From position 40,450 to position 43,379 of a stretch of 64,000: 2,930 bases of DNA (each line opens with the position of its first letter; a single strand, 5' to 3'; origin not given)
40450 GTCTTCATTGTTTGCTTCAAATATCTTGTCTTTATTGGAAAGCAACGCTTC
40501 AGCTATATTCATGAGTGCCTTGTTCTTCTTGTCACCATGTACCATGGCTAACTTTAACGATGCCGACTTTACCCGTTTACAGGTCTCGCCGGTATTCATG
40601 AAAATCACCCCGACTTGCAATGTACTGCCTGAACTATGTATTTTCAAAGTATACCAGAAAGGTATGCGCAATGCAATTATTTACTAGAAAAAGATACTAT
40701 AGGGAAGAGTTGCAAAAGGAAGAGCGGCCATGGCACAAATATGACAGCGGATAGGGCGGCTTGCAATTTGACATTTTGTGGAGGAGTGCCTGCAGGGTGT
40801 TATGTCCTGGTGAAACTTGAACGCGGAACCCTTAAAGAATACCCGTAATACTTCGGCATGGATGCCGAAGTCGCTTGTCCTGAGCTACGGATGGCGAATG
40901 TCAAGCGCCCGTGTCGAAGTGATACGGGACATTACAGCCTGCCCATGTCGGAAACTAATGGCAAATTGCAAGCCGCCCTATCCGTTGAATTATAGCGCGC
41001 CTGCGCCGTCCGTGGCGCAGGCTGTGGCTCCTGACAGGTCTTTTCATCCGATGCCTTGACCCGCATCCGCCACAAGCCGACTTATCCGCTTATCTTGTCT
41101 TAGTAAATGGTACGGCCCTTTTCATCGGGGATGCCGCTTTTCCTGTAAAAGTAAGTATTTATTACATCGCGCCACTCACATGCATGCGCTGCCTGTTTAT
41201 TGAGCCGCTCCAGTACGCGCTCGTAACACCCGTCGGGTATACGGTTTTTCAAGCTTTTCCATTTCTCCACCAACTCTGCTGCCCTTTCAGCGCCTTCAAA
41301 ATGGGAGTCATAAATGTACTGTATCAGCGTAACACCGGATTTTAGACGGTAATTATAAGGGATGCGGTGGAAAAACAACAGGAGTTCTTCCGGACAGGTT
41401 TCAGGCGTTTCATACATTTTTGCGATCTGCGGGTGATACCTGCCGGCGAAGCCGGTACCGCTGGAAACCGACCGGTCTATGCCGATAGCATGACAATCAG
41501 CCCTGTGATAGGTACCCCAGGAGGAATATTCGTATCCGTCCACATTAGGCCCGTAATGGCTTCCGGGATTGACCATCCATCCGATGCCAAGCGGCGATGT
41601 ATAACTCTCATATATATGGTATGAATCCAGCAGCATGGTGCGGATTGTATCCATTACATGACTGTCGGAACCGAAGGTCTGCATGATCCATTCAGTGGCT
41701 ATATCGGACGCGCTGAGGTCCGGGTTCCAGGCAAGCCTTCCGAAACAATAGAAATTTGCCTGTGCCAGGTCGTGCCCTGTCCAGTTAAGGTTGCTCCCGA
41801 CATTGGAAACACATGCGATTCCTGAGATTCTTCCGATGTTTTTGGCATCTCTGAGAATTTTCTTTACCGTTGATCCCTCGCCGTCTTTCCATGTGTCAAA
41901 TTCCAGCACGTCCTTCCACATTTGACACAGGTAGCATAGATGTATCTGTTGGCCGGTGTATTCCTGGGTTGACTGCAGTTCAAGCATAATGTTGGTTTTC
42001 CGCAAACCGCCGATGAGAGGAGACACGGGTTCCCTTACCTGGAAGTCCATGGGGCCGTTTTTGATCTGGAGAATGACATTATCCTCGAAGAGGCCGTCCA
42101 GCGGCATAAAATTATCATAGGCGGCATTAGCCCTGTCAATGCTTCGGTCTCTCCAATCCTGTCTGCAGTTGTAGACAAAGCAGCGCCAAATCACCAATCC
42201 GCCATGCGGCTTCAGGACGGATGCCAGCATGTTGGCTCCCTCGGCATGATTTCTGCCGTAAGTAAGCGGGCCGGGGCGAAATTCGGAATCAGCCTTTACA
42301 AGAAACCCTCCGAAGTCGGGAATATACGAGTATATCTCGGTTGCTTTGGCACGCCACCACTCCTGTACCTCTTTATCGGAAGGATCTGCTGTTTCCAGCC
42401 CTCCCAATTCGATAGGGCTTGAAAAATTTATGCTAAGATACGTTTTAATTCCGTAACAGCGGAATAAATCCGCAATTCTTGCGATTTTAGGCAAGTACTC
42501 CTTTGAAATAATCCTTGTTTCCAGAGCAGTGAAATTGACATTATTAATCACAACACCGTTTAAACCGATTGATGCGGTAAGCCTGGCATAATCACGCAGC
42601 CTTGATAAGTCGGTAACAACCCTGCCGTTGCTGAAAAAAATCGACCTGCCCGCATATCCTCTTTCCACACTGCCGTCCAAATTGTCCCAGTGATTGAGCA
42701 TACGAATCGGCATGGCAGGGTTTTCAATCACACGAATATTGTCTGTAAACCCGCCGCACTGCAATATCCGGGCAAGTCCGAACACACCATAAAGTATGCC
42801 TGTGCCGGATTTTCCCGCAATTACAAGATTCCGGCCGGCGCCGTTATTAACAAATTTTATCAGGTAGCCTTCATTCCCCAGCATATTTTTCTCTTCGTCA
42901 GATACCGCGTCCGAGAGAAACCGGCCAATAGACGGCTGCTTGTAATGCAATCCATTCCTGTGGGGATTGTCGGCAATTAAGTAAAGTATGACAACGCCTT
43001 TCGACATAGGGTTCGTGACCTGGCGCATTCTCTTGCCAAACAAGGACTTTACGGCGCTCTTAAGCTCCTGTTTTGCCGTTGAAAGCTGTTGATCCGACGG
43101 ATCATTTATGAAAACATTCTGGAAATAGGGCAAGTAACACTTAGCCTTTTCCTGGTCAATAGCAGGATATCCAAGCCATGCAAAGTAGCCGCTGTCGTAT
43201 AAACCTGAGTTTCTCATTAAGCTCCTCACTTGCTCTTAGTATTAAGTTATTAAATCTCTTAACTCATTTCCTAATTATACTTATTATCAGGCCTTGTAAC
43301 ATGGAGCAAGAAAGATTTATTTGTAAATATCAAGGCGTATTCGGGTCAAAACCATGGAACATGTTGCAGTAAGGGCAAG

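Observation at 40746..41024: Copy B: 237-bp MITE-like element with perfect 23-bp terminal inverted repeats and nested long-range complementarity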

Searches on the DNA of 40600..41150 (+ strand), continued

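Call 52: search_rna_families(sources=[L113, L103, L070, L105, L132, L043, L052, L058, L062, L088, L098, L117], threshold=evalue, max_evalue=1, show_alignments=0)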
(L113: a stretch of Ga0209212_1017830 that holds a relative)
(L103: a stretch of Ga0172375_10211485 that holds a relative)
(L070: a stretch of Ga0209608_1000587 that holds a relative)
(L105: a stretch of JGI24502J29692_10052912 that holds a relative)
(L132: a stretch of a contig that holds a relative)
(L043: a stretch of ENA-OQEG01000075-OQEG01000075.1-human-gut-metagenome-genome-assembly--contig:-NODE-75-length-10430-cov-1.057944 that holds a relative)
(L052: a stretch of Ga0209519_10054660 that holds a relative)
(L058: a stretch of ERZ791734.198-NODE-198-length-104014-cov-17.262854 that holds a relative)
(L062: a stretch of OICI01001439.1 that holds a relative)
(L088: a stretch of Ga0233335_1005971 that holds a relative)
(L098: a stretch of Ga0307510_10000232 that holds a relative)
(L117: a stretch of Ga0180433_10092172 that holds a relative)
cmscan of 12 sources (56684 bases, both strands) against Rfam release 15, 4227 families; matches with E-value up to 1: 16.
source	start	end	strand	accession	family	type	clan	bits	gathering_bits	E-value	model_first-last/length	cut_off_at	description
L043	2919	3086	-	RF01731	TwoAYGGAY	Cis-reg;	CL00106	144.6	43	1e-26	1-168/168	no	TwoAYGGAY RNA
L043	3374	3543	+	RF01731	TwoAYGGAY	Cis-reg;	CL00106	140.6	43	8.6e-26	1-168/168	no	TwoAYGGAY RNA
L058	1802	1966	-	RF01731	TwoAYGGAY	Cis-reg;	CL00106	120.7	43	2.8e-21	1-168/168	no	TwoAYGGAY RNA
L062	537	704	-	RF01731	TwoAYGGAY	Cis-reg;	CL00106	105.5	43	8.1e-18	1-168/168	no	TwoAYGGAY RNA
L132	343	500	+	RF01731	TwoAYGGAY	Cis-reg;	CL00106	58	43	4.8e-07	1-168/168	no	TwoAYGGAY RNA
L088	175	299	+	RF01731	TwoAYGGAY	Cis-reg;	CL00106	57.7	43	5.7e-07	1-168/168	no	TwoAYGGAY RNA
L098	5676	5741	-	RF01731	TwoAYGGAY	Cis-reg;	CL00106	40.9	43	0.0039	43-114/168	no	TwoAYGGAY RNA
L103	1087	1214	+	RF01731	TwoAYGGAY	Cis-reg;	CL00106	37.8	43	0.019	1-168/168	no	TwoAYGGAY RNA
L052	1152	1207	+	RF01731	TwoAYGGAY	Cis-reg;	CL00106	34.7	43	0.096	49-107/168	no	TwoAYGGAY RNA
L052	1456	1511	-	RF01731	TwoAYGGAY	Cis-reg;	CL00106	32.9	43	0.25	49-107/168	no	TwoAYGGAY RNA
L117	1334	1435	+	RF02809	RsmW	Gene; sRNA;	CL00106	32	52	0.14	1-124/124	no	RsmW RNA family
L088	396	428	-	RF00489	ctRNA_p42d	Gene; antisense;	-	27.5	50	0.071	1-46/46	no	ctRNA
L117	1273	1329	+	RF04083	MIR528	Gene; miRNA;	-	26.6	62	0.35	1-89/89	no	MIR528 microRNA precursor family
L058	834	906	-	RF00621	CoTC_ribozyme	Gene; ribozyme;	-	26.1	58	0.67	1-191/191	no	Beta-globin co-transcriptional cleavage ribozyme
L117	1267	1335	+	RF04164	MIR1507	Gene; miRNA;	-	26.1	73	0.11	1-107/107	no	MIR1507 microRNA precursor family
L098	3996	4089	-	RF02681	Twister-sister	Gene; ribozyme;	-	24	34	0.78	1-81/81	no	Twister_sister_ribozyme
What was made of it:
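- Closest known: Csr/Rsm decoy sRNAs. Same: TwoAYGGAY shares an Rfam clan with RsmW (call 52).
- Rfam places TwoAYGGAY in the same clan, CL00106, as RsmW (call 52). Rfam groups the family with Rsm RNAs (call 52).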

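Call 62: search_with_rna_model(model_id=R1, sources=[L165, L166, L167, L168, L169, L162, L163, L164], max_evalue=1)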
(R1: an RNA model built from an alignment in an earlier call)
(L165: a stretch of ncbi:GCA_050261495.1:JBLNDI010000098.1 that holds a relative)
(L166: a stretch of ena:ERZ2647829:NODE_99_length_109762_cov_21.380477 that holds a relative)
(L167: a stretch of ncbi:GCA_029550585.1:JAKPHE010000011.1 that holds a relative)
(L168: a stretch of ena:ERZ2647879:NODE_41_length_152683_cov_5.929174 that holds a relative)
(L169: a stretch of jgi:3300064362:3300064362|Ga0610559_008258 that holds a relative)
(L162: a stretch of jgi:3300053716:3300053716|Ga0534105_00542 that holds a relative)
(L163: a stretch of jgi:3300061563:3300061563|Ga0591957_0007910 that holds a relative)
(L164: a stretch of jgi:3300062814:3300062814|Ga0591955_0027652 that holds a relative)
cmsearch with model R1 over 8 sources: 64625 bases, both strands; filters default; matches with E-value up to 1: 4.
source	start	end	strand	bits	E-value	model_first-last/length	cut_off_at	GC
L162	3361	3562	+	202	7.9e-43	1-200/200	no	0.51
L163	3366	3567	+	202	7.9e-43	1-200/200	no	0.51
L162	3590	3611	-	13.5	0.23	78-99/200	no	0.82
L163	3595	3616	-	13.5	0.23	78-99/200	no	0.82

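Call 75: search_dna_similar(query=window:40745-40987:+, collection=plasmids, mode=distant, max_rows=10, max_evalue=0.01)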
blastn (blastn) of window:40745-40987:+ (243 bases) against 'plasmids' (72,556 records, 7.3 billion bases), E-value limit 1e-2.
No match.

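Call 76: search_dna_similar(query=window:40745-40987:+, collection=phages, mode=distant, max_rows=10, max_evalue=0.01)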
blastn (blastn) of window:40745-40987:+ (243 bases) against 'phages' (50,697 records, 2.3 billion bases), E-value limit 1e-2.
No match.
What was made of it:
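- On MITE: No match in 72,556 plasmids or 50,697 phage records (calls 75, 76).
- No related sequence occurs in the plasmid or phage collections (calls 75, 76).
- Tried and rejected: No match (calls 75, 76).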

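Call 83: search_with_rna_model(model_id=R1, sources=[L170, L171, L172, L173], max_evalue=10)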
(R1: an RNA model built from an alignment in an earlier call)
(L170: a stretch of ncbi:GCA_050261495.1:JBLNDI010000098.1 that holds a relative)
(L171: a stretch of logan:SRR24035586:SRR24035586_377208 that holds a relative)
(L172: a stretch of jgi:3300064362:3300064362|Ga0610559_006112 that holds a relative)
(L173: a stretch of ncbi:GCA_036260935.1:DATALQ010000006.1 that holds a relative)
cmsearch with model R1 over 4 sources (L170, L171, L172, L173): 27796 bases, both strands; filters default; matches with E-value up to 10: 0.
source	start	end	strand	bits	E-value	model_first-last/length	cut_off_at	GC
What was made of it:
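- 40682..41097 (.): Whole inserted block (~412 nt), a nested palindrome, absent from orthologous sites. Model R1 finds nothing in L170-L173 (call 83).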

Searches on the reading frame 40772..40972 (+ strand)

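Call 57: search_protein_families(library=pfam, proteins=[L132:636-1886:+])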
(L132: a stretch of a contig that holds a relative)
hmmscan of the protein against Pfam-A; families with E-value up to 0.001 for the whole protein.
L132:636-1886:+ (416 aa): 4 families
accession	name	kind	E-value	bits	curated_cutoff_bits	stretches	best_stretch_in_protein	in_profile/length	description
PF00817.25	IMS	-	2.2e-45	154.6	23.2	1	8-156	1-148/148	impB/mucB/samB family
PF11799.13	IMS_C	-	1.5e-23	83.7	20.7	1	246-355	2-108/109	impB/mucB/samB family C-terminal domain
PF21999.2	IMS_HHH_1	-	1.2e-06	29.3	27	1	186-232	6-53/53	DNA polymerase-iota, thumb domain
PF11798.14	IMS_HHH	-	0.00062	20.3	24.4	0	170-199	3-32/32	IMS family HHH motif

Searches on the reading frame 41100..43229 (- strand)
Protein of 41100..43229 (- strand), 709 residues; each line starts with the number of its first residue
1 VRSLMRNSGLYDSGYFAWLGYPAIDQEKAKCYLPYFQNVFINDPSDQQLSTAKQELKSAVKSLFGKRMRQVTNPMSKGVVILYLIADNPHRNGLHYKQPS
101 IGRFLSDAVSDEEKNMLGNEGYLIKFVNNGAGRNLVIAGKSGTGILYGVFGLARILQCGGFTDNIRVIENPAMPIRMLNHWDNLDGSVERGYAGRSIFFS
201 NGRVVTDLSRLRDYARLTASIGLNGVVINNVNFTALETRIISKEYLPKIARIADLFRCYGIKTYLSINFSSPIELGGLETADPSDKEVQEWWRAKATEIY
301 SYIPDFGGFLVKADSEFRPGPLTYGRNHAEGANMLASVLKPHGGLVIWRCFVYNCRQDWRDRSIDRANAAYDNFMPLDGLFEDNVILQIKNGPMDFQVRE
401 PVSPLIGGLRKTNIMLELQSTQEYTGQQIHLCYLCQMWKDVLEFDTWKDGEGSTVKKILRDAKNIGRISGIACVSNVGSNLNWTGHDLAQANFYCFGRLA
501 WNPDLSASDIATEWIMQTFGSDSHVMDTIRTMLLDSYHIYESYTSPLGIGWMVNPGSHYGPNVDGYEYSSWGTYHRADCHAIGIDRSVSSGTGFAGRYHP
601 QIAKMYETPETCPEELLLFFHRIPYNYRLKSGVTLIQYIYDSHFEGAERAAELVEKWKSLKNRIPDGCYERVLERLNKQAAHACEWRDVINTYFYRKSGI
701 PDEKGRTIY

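Call 22: search_protein_families(library=pfam, proteins=[window:41100-43229:-])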
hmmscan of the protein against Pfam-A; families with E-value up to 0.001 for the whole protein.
window:41100-43229:- (709 aa): 3 families
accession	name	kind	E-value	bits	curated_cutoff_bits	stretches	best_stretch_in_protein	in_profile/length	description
PF07488.18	Glyco_hydro_67M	-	5.1e-155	515.9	23.5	1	157-483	3-326/326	Glycosyl hydrolase family 67 middle domain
PF07477.17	Glyco_hydro_67C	-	3.6e-96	321.4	27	1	484-706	1-222/223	Glycosyl hydrolase family 67 C-terminus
PF03648.19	Glyco_hydro_67N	-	3.3e-16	60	24.3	1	17-151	1-119/120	Glycosyl hydrolase family 67 N-terminus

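Call 23: find_encoding_contigs(protein=window:41100-43229:-, flank=6000, max_places=10)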
Protein window:41100-43229:- (709 aa): no gene with exactly this product is on record in the collection.
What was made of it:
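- Tried and rejected: Not on record because the start was wrong (call 23).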
